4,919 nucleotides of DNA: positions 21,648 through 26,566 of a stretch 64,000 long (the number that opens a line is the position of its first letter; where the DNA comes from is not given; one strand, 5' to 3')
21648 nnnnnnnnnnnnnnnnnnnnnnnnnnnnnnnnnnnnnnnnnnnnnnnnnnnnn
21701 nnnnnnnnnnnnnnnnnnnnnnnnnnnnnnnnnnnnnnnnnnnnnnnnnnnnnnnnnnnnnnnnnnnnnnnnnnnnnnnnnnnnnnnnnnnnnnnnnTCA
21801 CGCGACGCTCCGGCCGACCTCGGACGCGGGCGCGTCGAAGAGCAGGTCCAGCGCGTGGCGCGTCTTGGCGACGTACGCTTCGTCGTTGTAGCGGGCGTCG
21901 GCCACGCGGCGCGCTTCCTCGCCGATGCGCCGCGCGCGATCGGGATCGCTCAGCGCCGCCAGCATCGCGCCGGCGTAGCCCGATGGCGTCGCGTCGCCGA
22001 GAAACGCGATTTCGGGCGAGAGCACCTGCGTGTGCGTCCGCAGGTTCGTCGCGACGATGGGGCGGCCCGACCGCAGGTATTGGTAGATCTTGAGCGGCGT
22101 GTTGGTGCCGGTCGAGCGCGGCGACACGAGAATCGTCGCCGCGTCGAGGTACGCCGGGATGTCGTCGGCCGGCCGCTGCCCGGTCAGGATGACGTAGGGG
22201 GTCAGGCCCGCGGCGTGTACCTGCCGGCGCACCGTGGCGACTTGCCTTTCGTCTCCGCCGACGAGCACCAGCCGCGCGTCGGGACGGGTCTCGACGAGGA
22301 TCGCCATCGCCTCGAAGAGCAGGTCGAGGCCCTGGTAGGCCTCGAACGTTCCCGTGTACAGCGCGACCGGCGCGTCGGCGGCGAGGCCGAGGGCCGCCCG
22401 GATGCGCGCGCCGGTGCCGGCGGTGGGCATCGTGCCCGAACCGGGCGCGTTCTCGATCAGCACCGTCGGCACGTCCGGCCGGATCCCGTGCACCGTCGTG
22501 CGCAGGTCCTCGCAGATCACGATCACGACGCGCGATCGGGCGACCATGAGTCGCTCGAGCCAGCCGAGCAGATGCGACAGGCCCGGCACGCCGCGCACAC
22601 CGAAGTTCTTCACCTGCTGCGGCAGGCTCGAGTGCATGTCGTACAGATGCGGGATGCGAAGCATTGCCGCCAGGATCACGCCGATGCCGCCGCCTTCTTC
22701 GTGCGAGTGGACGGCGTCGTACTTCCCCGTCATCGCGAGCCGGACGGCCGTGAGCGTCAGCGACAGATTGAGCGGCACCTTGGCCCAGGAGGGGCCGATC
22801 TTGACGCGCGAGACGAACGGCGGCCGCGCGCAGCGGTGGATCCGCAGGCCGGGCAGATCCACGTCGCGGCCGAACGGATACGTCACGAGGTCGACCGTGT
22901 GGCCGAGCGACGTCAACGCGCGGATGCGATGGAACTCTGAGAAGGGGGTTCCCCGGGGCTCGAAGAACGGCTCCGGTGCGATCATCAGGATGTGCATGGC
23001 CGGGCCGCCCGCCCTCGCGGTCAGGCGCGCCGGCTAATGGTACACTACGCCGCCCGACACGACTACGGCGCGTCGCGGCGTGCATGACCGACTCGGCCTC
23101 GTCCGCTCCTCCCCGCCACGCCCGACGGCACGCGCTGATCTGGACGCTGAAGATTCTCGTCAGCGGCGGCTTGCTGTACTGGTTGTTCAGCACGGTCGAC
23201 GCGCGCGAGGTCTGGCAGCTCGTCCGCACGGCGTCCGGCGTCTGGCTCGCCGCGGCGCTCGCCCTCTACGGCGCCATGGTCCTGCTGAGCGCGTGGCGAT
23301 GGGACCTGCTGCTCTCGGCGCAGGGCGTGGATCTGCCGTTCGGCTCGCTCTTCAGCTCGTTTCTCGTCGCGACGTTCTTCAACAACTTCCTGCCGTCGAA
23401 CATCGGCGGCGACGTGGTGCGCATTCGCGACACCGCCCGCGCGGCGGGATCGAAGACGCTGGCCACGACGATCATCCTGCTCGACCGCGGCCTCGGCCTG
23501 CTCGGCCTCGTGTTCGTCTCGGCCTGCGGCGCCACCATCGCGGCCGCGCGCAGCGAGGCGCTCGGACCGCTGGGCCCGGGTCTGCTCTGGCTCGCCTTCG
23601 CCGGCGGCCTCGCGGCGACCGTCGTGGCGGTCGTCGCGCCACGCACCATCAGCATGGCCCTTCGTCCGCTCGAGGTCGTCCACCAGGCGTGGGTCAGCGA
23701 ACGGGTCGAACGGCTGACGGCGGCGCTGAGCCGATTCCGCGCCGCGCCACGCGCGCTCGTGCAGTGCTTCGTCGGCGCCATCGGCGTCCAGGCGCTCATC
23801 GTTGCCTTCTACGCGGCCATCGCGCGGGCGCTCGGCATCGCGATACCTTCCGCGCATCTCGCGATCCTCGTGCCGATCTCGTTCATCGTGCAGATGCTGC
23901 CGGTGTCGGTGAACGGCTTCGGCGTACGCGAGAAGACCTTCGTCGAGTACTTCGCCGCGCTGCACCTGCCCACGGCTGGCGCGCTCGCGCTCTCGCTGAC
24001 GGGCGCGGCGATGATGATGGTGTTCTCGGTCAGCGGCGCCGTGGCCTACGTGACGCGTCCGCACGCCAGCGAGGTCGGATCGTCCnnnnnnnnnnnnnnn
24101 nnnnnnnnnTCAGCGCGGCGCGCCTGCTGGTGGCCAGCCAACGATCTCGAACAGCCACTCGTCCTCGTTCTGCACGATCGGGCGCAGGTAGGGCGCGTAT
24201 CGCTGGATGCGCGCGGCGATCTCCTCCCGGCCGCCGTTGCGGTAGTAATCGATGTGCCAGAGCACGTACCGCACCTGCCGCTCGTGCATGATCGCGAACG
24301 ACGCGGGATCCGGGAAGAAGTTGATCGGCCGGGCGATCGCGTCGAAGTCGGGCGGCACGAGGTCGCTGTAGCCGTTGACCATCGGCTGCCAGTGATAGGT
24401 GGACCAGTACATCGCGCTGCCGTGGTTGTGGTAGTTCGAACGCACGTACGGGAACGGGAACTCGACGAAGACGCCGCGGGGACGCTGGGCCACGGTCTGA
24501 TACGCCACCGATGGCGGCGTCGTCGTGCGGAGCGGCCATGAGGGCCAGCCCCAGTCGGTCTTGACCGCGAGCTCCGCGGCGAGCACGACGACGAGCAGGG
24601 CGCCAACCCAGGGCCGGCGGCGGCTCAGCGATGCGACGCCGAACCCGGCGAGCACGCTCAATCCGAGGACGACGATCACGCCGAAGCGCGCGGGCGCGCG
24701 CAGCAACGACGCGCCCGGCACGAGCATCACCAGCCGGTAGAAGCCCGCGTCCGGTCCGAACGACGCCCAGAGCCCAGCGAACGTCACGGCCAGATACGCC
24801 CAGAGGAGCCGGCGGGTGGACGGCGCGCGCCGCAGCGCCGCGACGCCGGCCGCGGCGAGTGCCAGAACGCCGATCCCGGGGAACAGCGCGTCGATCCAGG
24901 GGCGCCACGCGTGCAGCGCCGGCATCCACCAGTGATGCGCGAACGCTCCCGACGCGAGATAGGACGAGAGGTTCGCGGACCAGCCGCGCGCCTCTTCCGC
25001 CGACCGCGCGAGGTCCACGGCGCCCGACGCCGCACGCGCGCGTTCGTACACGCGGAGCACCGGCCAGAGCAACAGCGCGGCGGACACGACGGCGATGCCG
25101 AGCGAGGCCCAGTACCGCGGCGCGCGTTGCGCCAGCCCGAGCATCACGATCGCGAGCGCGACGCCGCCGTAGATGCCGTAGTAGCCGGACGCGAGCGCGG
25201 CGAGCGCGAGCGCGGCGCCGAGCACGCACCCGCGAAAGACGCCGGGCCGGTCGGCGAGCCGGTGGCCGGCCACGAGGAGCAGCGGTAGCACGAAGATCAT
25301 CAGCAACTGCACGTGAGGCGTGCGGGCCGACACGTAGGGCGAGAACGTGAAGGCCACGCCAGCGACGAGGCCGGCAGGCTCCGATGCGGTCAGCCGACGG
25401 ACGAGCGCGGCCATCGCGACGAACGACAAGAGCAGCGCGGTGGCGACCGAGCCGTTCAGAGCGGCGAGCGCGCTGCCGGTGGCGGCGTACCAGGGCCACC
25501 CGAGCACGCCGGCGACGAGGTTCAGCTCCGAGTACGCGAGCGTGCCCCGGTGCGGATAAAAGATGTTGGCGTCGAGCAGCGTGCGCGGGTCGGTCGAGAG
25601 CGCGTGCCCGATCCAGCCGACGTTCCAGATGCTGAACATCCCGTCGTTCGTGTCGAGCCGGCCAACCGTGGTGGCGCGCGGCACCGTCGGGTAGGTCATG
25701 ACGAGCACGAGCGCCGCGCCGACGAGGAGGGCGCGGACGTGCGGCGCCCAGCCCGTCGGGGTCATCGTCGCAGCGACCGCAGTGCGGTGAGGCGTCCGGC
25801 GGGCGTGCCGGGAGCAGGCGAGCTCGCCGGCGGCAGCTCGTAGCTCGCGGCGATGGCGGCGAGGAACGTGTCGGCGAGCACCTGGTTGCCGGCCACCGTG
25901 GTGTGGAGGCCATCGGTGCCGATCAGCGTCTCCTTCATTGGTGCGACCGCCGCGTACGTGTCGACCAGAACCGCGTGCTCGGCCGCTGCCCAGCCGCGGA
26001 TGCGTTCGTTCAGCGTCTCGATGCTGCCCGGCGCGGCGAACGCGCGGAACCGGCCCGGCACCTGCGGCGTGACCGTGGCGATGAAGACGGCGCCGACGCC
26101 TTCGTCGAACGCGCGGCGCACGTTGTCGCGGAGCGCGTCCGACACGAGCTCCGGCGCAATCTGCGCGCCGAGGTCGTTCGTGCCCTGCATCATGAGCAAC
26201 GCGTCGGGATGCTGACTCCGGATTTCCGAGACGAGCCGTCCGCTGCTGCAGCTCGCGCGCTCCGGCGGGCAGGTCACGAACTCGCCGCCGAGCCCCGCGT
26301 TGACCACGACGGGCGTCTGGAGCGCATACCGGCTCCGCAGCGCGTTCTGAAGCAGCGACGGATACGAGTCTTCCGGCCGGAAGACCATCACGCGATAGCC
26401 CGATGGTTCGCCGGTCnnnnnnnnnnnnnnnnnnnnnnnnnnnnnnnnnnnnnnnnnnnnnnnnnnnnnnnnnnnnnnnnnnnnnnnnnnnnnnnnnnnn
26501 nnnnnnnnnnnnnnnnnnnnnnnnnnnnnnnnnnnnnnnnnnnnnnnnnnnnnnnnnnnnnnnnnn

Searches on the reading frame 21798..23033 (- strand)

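Call 8: search_protein_families(library=pfam, proteins=[window:21798-23033:-], max_evalue=0.01)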
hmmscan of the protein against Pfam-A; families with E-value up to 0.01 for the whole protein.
window:21798-23033:- (411 aa): 5 families
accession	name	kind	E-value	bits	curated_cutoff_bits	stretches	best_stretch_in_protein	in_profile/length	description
PF00534.26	Glycos_transf_1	-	5.1e-22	78.7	26.4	1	211-376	5-171/172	Glycosyl transferases group 1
PF13692.12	Glyco_trans_1_4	-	1.2e-20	74.6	27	1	222-363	2-142/142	Glycosyl transferases group 1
PF13579.12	Glyco_trans_4_4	-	3.2e-15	57.3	29.7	1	37-193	11-155/158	Glycosyl transferase 4-like domain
PF13439.12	Glyco_transf_4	-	3.9e-14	53.5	28.5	1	37-185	12-153/170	Glycosyltransferase Family 4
PF13524.12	Glyco_trans_1_2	-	0.0028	18.1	25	1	282-383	30-134/144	Glycosyl transferase-like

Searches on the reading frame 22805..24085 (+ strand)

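Call 76: search_protein_families(library=pfam, proteins=[window:22805-24085:+], max_evalue=0.001)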
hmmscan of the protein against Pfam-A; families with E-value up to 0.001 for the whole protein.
window:22805-24085:+ (427 aa): 1 family
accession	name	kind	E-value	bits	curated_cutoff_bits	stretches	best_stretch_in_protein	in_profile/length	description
PF03706.18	LPG_synthase_TM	-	1.9e-41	142.9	33.4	1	113-404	1-294/302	Lysylphosphatidylglycerol synthase TM region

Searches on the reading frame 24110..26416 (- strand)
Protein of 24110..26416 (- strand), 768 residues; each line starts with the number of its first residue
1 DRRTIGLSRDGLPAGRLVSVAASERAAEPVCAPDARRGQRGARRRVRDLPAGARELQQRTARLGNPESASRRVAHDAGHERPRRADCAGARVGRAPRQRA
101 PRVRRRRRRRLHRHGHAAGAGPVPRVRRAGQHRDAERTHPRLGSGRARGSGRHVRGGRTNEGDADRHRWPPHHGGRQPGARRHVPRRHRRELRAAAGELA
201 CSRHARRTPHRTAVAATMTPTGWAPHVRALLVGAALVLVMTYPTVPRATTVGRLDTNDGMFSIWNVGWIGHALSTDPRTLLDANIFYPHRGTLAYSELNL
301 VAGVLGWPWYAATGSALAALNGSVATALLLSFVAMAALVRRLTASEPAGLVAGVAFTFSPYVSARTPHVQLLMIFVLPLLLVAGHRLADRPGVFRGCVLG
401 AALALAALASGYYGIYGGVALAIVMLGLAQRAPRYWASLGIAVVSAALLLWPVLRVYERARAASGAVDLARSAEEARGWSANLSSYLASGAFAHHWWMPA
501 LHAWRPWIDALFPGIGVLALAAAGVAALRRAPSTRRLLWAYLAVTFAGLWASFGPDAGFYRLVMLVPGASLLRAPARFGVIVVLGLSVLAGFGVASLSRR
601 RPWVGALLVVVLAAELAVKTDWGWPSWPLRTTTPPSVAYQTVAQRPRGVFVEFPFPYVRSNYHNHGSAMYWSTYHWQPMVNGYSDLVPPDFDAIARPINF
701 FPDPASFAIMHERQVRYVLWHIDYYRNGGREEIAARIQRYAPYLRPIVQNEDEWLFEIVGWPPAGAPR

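Call 8: search_protein_families(library=pfam, proteins=[window:24110-26416:-], max_evalue=0.01)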
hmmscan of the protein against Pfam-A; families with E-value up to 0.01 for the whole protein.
window:24110-26416:- (768 aa): 0 families

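Call 44: search_protein_families(library=ncbifam, proteins=[window:24110-26416:-], max_evalue=0.1)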
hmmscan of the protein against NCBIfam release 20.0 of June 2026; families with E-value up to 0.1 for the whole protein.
window:24110-26416:- (768 aa): 1 family
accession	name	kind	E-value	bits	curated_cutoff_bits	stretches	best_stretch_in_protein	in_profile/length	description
NF053599.1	transp_MmpA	equivalog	0.00026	19.7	210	1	325-666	69-411/543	MmpA family trehalose lipid delivery protein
